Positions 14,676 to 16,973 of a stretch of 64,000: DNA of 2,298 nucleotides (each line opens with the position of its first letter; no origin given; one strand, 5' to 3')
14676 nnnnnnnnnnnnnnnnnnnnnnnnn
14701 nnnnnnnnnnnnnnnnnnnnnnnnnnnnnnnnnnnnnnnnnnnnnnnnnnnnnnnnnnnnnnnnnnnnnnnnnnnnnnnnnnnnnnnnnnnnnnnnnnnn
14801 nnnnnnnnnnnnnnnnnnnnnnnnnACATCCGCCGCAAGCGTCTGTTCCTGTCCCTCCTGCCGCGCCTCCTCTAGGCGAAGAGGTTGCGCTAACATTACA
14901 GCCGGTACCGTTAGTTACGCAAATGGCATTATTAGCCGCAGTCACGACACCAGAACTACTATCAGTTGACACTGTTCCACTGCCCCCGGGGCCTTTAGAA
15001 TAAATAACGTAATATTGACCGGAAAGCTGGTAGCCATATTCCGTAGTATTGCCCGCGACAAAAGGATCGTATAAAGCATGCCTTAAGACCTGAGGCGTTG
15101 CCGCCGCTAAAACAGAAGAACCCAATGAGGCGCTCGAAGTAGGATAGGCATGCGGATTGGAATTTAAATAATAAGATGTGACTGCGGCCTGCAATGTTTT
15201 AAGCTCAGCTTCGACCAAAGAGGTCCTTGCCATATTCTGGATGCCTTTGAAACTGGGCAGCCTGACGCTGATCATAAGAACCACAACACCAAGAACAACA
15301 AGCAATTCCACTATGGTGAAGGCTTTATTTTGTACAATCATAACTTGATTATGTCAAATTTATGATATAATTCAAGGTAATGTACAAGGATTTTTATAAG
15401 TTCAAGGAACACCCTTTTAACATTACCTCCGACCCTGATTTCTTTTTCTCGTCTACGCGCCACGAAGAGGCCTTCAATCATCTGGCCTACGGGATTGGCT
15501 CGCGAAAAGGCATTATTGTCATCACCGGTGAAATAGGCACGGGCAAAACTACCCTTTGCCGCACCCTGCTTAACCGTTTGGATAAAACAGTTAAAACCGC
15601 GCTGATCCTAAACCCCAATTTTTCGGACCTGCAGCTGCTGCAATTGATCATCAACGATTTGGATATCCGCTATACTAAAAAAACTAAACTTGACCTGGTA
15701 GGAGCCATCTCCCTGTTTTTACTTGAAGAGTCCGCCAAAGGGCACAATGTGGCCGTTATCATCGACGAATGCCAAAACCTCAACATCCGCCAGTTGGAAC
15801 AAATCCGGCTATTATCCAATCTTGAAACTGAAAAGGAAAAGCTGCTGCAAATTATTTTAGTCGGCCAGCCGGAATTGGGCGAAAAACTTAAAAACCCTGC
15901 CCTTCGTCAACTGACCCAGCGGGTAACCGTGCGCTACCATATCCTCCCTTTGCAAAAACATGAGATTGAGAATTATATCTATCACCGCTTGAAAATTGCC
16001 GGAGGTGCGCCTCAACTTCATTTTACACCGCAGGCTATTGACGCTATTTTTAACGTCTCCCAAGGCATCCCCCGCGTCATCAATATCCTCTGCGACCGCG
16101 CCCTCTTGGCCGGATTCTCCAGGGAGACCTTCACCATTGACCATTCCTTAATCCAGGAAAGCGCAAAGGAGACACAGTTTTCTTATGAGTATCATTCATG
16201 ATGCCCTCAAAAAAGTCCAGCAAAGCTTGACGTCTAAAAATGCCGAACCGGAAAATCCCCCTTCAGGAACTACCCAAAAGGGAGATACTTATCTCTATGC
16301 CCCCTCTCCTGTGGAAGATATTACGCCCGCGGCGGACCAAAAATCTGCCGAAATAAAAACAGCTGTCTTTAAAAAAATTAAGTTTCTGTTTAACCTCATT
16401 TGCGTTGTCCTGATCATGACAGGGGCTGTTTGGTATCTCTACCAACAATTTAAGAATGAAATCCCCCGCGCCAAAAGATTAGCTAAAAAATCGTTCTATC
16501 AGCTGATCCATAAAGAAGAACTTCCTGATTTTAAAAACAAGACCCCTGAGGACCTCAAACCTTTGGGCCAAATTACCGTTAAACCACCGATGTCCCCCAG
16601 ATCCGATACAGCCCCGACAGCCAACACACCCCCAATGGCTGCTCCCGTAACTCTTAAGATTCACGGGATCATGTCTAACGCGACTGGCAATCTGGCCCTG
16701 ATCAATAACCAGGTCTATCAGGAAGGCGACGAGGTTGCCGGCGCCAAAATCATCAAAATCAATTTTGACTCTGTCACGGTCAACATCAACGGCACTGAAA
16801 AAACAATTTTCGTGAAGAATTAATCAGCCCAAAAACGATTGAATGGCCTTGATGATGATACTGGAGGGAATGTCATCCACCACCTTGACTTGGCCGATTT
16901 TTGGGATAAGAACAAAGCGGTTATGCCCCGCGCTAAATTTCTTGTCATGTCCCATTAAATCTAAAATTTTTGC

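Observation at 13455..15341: Type IV pilin-like protein with a ~480-aa extension carrying about 75 cysteines in tandem 4-Cys modules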

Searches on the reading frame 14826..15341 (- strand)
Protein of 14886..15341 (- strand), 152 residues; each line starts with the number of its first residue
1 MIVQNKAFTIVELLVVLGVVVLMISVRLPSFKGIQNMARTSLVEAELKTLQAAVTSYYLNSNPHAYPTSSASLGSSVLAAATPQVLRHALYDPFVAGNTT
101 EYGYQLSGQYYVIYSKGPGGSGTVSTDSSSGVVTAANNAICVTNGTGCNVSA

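Call 19: search_protein_families(library=pfam, proteins=[window:14886-15341:-], max_evalue=10)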
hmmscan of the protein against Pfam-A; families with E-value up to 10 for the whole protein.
seq(152 aa): 4 families
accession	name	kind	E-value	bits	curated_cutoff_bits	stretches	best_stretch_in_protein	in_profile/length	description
PF07963.17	N_methyl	-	0.031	14.3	21.2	1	5-25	4-24/27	Prokaryotic N-terminal methylation motif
PF08334.16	T2SSG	-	0.066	13.7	21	1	35-120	6-94/108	Type II secretion system (T2SS), protein G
PF15764.10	DUF4693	-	0.082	12.8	27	1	31-87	156-211/285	Domain of unknown function (DUF4693)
PF24480.1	TPGS1_C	-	0.16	11.9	27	1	37-86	121-170/197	Tubulin polyglutamylase complex subunit 1-like, C-terminal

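Call 21: find_homologous_proteins(query=window:14886-15341:-, max_evalue=0.001)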
Query seq(152 aa) (152 aa): 6 proteins with E <= 0.001 among 215 candidates.
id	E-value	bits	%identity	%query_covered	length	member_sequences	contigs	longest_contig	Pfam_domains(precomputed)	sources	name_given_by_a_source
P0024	1.6e-40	156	61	82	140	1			-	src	-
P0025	4.5e-36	142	45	96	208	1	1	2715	-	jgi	jgi:Tfp pilus assembly protein PilE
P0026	3.7e-35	139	51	94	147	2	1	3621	-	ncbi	-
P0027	5.7e-33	132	45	96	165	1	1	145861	PF07963.18,PF08334.17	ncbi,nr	ncbi:MAG: type II secretion system protein [Candidatus Omnitrophica bacterium]|nr:type II secretion 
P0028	2.0e-20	91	40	96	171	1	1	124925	-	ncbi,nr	ncbi:MAG: type II secretion system protein [Candidatus Omnitrophica bacterium]|nr:type II secretion 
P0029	8.1e-19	86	40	94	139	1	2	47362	-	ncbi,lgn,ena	ncbi:MAG: prepilin-type N-terminal cleavage/methylation domain-containing protein [Candidatus Omnitr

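Call 46: find_encoding_contigs(protein=P0025, flank=8000, max_places=3)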
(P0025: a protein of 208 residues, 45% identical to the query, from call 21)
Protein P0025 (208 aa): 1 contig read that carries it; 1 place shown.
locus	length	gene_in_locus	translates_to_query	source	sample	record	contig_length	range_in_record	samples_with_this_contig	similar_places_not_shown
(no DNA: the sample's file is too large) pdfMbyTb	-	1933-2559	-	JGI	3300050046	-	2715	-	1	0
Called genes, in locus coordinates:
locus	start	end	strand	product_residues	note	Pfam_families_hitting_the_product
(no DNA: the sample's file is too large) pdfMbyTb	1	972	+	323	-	PF00270:DEAD, PF00271:Helicase_C, PF03880:DbpA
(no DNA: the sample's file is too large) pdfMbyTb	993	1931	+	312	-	PF00076:RRM_1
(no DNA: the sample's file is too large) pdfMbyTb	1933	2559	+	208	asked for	-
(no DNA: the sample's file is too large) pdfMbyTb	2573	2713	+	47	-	?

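Call 49: find_encoding_contigs(protein=P0027, flank=10000, max_places=2)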
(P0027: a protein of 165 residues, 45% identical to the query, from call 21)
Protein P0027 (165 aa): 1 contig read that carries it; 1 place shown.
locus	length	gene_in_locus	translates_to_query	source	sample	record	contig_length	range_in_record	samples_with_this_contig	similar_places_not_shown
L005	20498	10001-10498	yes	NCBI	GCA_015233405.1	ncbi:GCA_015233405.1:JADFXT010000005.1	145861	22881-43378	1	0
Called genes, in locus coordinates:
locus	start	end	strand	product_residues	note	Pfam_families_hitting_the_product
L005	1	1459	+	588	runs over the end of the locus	PF02554:CstA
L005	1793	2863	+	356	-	PF00106:adh_short (faint), PF01073:3Beta_HSD, PF01370:Epimerase, PF04321:RmlD_sub_bind (weak), PF07993:NAD_binding_4, PF16363:GDP_Man_Dehyd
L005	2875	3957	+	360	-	PF01073:3Beta_HSD (weak), PF01370:Epimerase, PF02719:Polysacc_synt_2 (weak), PF04321:RmlD_sub_bind, PF16363:GDP_Man_Dehyd, PF07993:NAD_binding_4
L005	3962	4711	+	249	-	PF00535:Glycos_transf_2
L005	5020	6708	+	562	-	PF07660:STN, PF03958:Secretin_N, PF00263:Secretin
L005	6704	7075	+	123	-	PF00072:Response_reg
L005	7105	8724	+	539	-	PF05157:MshEN, PF00437:T2SSE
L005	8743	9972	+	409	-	PF28597:T2SSF_N, PF00482:T2SSF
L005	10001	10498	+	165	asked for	PF07963:N_methyl, PF08334:T2SSG (weak)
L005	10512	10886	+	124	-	-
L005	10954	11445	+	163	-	-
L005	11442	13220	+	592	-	PF02973:Sialidase (faint), PF07953:Toxin_R_bind_N (faint), PF13385:Laminin_G_3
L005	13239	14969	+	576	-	PF11104:PilM_2, PF06723:MreB_Mbl (weak), PF14450:FtsA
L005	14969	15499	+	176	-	-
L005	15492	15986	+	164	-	-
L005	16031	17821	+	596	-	PF09852:DUF2079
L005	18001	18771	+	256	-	PF01145:Band_7, PF13421:Band_7_1 (weak)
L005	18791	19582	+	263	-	PF02673:BacA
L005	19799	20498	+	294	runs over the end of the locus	PF25062:ARM_TT21_N, PF12569:NatA_aux_su (faint), PF23914:TPR_CcmH_CycH (faint), PF13431:TPR_17 (faint), PF07719:TPR_2 (faint), PF13174:TPR_6 (faint), PF13181:TPR_8 (faint), PF25060:ARM_TT21_2nd (weak), +7 more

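Call 50: find_encoding_contigs(protein=P0028, flank=10000, max_places=2)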
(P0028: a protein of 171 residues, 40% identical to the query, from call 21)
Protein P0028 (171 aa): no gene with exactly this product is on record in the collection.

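Call 51: find_encoding_contigs(protein=P0029, flank=10000, max_places=2)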
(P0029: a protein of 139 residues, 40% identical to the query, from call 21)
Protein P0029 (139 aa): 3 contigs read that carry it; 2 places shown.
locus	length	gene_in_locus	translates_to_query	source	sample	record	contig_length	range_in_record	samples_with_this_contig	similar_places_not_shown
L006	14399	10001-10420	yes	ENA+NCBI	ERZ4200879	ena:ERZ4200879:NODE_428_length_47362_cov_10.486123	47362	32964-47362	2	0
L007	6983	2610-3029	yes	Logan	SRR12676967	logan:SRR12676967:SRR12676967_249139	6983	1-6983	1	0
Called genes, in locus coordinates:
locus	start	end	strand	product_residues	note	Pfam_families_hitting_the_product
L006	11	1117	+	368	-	PF01656:CbiA, PF13500:AAA_26, PF07085:DRTGG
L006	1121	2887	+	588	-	PF00682:HMGL-like, PF02743:dCache_1, PF22673:MCP-like_PDC_1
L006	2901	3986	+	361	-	PF00180:Iso_dh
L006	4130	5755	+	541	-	PF07660:STN, PF03958:Secretin_N, PF00263:Secretin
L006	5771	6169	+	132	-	PF00072:Response_reg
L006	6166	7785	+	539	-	PF05157:MshEN, PF00437:T2SSE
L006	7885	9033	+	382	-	PF00482:T2SSF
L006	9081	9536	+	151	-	-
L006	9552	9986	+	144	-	PF07963:N_methyl (faint)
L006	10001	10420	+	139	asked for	-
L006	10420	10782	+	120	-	-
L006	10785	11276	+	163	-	-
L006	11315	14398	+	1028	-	?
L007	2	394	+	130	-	?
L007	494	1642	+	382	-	PF00482:T2SSF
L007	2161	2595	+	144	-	PF07963:N_methyl (faint)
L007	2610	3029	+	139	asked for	-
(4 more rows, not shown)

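Call 52: find_related_loci(query=A1, collection=genome_contigs, flank=6000)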
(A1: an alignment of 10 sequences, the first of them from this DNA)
Query A1 (172 aa) in genome_contigs; peptide patterns used: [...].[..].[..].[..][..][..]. (x = any residue, [..] = any of these).
48 stretches matched a pattern; 19 encode a relative of the query (tblastn E <= 1e-3); 19 distinct loci.
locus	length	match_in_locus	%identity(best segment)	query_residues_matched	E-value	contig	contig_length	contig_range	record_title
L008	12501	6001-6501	56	2-172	1e-54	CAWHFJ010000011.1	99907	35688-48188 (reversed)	MAG: Candidatus Omnitrophota bacterium isolate MFD04780.bin.2.175 genome assembly, contig: contig_21569, whole genome sh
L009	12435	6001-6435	51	6-148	8e-41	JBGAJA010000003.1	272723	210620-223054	MAG: Candidatus Omnitrophota bacterium isolate MAG_AAO_H125.54 AAOH125-54_opera_contig_199, whole genome shotgun sequenc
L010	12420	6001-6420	43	1-148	2e-34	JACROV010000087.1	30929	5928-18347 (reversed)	MAG: Candidatus Omnitrophota bacterium isolate NC_groundwater_1970_Pr3_S-0.2um_51_5 scaffold_698631, whole genome shotgu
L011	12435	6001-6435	43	2-145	5e-33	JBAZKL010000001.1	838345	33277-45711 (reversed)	MAG: Candidatus Omnitrophota bacterium isolate SO_2017_LW4_142 scaffold_10_c1_LW137-91_2017, whole genome shotgun sequen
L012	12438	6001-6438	43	2-146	1e-32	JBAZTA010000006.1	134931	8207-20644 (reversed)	MAG: Candidatus Omnitrophota bacterium isolate SO_2017_GW1_19 NODE_928_length_134931_cov_2.055918_OW334_2017, whole geno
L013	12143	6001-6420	42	1-148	9e-32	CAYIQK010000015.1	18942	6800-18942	MAG TPA_asm: uncultured Planctomycetales bacterium isolate ERP119705_co25_244 genome assembly, contig: NODE_1806_length_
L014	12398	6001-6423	43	6-145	6e-31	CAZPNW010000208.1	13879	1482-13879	MAG TPA_asm: uncultured Planctomycetales bacterium isolate binchicken_co216_53 genome assembly, contig: k141_621104, who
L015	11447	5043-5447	38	6-148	1e-28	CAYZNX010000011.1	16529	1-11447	MAG TPA_asm: uncultured Planctomycetia bacterium isolate SRP090828_co1_58 genome assembly, contig: NODE_578_length_16529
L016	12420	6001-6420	41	6-144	4e-29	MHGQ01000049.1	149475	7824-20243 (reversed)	MAG: Omnitrophica WOR_2 bacterium RIFCSPHIGHO2_02_FULL_50_17 rifcsphigho2_02_scaffold_360, whole genome shotgun sequence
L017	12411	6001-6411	36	4-148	2e-28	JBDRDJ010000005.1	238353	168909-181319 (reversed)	MAG: Candidatus Omnitrophota bacterium isolate MEGAHIT-group-1.241 k141_6316993, whole genome shotgun sequence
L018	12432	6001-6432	41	3-148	5e-28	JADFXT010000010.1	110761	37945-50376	MAG: Candidatus Omnitrophota bacterium isolate nDJH15bin6 nDJH15_bin6_NODE_10_length_110761_cov_5.129852, whole genome s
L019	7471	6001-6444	39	1-146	4e-27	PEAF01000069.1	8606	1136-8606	MAG: Candidatus Omnitrophota bacterium isolate MBPbin6 scaffold531, whole genome shotgun sequence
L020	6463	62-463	40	3-144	7e-25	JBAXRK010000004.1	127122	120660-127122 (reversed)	MAG: Candidatus Omnitrophota bacterium isolate ELA581 MAG581_4, whole genome shotgun sequence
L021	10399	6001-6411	40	3-145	9e-25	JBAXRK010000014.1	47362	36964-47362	MAG: Candidatus Omnitrophota bacterium isolate ELA581 MAG581_14, whole genome shotgun sequence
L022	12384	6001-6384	41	3-137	4e-24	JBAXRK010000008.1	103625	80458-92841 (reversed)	MAG: Candidatus Omnitrophota bacterium isolate ELA581 MAG581_8, whole genome shotgun sequence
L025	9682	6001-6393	39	8-146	1e-19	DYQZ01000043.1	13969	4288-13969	MAG TPA_asm: Candidatus Omnitrophus sp. isolate SulCav_GS10_10_48_10 SulCav_GS10_10_6932_length_13969_cov_6_219779, whol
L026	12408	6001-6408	36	3-146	9e-17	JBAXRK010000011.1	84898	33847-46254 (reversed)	MAG: Candidatus Omnitrophota bacterium isolate ELA581 MAG581_11, whole genome shotgun sequence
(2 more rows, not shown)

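Call 84: search_protein_families(library=pfam, proteins=[L020:38-1315:+, L025:5935-6681:+, L026:5968-6861:+], max_evalue=0.01)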
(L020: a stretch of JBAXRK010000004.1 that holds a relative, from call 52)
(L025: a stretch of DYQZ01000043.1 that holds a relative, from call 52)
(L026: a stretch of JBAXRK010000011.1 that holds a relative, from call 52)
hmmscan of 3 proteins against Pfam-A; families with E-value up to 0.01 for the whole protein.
L020:38-1315:+ (425 aa): 2 families
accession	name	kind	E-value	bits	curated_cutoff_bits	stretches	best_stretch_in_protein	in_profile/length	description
PF07963.17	N_methyl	-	0.0003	20.7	21.2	1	10-33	3-26/27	Prokaryotic N-terminal methylation motif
PF08334.16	T2SSG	-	0.0039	17.7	21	0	37-121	2-97/108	Type II secretion system (T2SS), protein G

L025:5935-6681:+ (248 aa): 1 family
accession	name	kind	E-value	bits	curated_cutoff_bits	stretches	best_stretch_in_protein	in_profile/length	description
PF07963.17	N_methyl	-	0.0047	16.9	21.2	1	22-42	6-26/27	Prokaryotic N-terminal methylation motif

L026:5968-6861:+ (297 aa): 2 families
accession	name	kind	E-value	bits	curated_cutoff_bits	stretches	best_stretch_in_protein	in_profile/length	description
PF07603.17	Lcl_C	-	2.1e-07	31.7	34.9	1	189-295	18-117/117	Lcl C-terminal domain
PF07963.17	N_methyl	-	0.00016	21.5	21.2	1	13-36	3-26/27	Prokaryotic N-terminal methylation motif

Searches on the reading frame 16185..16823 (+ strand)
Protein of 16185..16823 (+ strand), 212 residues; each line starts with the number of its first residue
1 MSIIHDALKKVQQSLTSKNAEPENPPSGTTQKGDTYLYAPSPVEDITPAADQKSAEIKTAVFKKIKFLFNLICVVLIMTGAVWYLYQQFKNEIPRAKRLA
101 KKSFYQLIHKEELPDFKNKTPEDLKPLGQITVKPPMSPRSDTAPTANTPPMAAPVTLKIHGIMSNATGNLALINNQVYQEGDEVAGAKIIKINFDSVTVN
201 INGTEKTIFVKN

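Call 5: search_protein_families(library=pfam, proteins=[window:16185-16823:+], max_evalue=0.1)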
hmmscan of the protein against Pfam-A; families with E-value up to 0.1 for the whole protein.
window:16185-16823:+ (212 aa): 2 families
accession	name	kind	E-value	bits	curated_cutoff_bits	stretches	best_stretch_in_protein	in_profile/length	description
PF11356.14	T2SSC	-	0.00012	22.3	27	1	71-209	4-140/141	Type II secretion system protein C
PF16537.11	T2SSB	-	0.00028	20.9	28.4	1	170-205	19-55/60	Type II secretion system protein B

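Call 6: search_protein_families(library=ncbifam, proteins=[window:16185-16823:+], max_evalue=0.1)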
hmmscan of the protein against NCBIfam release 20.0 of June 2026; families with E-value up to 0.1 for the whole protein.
window:16185-16823:+ (212 aa): 4 families
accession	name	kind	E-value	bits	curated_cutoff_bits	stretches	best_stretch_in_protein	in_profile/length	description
TIGR01713.1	typeII_sec_gspC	equivalog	0.0016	18.1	101.6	1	146-211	73-145/259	type II secretion system protein GspC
NF041515.1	GspC_delta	equivalog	0.0083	15.9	150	1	139-206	87-159/311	type II secretion system protein GspC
NF033761.1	gliding_GltJ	equivalog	0.035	13.2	450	1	24-155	334-464/671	adventurous gliding motility protein GltJ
TIGR03021.1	pilP_fam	equivalog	0.062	14.3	34.65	0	100-199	23-118/119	type IV pilus biogenesis protein PilP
